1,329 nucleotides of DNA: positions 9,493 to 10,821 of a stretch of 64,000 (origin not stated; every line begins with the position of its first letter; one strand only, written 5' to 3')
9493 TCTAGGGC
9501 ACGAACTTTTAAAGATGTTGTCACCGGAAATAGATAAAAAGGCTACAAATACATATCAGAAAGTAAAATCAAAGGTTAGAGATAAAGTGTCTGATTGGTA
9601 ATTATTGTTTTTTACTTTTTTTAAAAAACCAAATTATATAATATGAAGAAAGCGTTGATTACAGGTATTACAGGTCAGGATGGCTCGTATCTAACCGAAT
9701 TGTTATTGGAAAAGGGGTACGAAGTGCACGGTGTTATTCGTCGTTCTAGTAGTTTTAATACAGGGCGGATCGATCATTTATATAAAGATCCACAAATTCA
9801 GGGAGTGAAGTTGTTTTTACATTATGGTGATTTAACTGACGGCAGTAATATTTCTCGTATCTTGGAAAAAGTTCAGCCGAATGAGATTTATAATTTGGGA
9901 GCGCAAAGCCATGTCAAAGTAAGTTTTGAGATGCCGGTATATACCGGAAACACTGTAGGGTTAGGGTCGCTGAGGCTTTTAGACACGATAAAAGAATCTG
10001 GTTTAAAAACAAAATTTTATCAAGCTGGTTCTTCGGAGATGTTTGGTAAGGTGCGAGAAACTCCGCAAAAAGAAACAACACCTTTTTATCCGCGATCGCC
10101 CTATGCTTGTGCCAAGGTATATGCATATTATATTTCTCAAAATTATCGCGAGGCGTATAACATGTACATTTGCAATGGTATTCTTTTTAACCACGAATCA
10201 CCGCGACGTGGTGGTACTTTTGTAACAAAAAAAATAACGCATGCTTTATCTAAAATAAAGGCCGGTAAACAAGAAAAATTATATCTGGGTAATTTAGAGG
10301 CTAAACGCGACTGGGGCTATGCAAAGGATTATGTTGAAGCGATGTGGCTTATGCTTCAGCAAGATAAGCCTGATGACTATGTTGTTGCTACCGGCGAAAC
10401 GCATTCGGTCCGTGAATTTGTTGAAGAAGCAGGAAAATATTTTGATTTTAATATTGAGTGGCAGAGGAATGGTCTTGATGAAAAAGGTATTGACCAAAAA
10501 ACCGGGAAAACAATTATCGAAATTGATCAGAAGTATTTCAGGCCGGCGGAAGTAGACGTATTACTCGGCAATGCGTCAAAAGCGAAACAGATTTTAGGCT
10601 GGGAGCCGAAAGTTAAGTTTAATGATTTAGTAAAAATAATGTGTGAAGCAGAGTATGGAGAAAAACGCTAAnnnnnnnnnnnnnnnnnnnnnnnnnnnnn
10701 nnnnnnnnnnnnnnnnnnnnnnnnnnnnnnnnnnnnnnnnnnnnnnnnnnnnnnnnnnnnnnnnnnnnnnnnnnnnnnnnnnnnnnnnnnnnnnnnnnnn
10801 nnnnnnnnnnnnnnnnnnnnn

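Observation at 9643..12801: gmd, an fcl-like gene and a ColD-like 3-dehydratase, which is the signature of a 3,6-dideoxyhexose pathway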

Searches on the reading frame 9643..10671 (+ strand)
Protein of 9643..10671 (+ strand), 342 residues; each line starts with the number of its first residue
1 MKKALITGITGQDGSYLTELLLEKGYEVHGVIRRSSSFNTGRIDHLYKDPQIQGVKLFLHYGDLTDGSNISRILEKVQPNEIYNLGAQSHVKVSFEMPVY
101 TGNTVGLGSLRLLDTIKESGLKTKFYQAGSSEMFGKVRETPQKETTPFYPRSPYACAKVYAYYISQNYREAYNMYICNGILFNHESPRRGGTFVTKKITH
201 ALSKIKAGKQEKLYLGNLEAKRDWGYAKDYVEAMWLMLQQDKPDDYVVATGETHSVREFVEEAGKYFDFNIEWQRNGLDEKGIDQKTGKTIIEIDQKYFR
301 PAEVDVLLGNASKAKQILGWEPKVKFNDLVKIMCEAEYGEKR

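Call 3: search_protein_families(library=ncbifam, proteins=[window:9643-10671:+], max_evalue=0.00001)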
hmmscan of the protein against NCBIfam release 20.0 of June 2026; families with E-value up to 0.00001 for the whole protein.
window:9643-10671:+ (342 aa): 9 families
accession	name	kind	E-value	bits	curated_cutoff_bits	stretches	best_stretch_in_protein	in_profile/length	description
TIGR01472.1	gmd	equivalog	6.9e-174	577.9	415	1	2-337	1-338/342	GDP-mannose 4,6-dehydratase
TIGR04180.1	EDH_00030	hypoth_equivalog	1.1e-30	106.8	475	1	5-324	2-296/297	NAD-dependent 4,6-dehydratase LegB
TIGR01181.1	dTDP_gluc_dehyt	equivalog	1.4e-27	96.7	365.1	1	4-330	2-304/321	dTDP-glucose 4,6-dehydratase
TIGR02622.1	CDP_4_6_dhtase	equivalog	9.6e-21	74.3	278.45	1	2-173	5-173/352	CDP-glucose 4,6-dehydratase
TIGR01179.1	galE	equivalog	3.6e-20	72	262.3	1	4-334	2-319/332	UDP-glucose 4-epimerase GalE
NF007582.0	PRK10217.1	equivalog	8.4e-14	51.4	698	1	1-246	1-248/355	dTDP-glucose 4,6-dehydratase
NF007490.0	PRK10084.1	subfamily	1.5e-09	37.4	649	1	57-244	52-253/361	dTDP-glucose 4,6-dehydratase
NF007956.0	PRK10675.1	subfamily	1e-06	28.2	394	1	3-172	2-167/338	UDP-glucose 4-epimerase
NF011728.1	PRK15181.1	equivalog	2.5e-06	26.8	760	1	2-324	16-324/348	Vi polysaccharide biosynthesis UDP-N-acetylglucosaminuronic acid C-4 epimerase TviC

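Call 4: search_protein_families(library=pfam, proteins=[window:9643-10671:+], max_evalue=0.001)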
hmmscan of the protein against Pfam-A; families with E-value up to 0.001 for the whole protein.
window:9643-10671:+ (342 aa): 4 families
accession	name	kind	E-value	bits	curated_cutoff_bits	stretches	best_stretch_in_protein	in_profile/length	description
PF16363.11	GDP_Man_Dehyd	-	2e-152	507.9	27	1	5-333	1-332/332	GDP-mannose 4,6 dehydratase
PF01370.27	Epimerase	-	5.7e-75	252.2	20.9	1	4-249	1-240/240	NAD dependent epimerase/dehydratase family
PF05368.20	NmrA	-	9.3e-05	22.6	27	1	2-78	3-71/298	NmrA-like family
PF04321.23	RmlD_sub_bind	-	0.00079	19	27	1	3-91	2-64/287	RmlD substrate binding domain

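Call 34: list_cluster_members(proteins=[P0001, window:9643-10671:+, window:59791-62433:-])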
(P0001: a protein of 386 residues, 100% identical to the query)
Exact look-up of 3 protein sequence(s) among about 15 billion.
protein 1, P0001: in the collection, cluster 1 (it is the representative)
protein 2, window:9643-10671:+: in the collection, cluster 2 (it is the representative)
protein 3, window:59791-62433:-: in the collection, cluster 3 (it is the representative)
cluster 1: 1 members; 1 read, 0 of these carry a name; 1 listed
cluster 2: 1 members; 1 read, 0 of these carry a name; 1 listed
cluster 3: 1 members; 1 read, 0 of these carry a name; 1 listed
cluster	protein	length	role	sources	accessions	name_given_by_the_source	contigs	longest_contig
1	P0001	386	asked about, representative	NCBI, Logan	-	-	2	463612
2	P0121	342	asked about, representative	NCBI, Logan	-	-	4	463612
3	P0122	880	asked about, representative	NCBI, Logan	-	-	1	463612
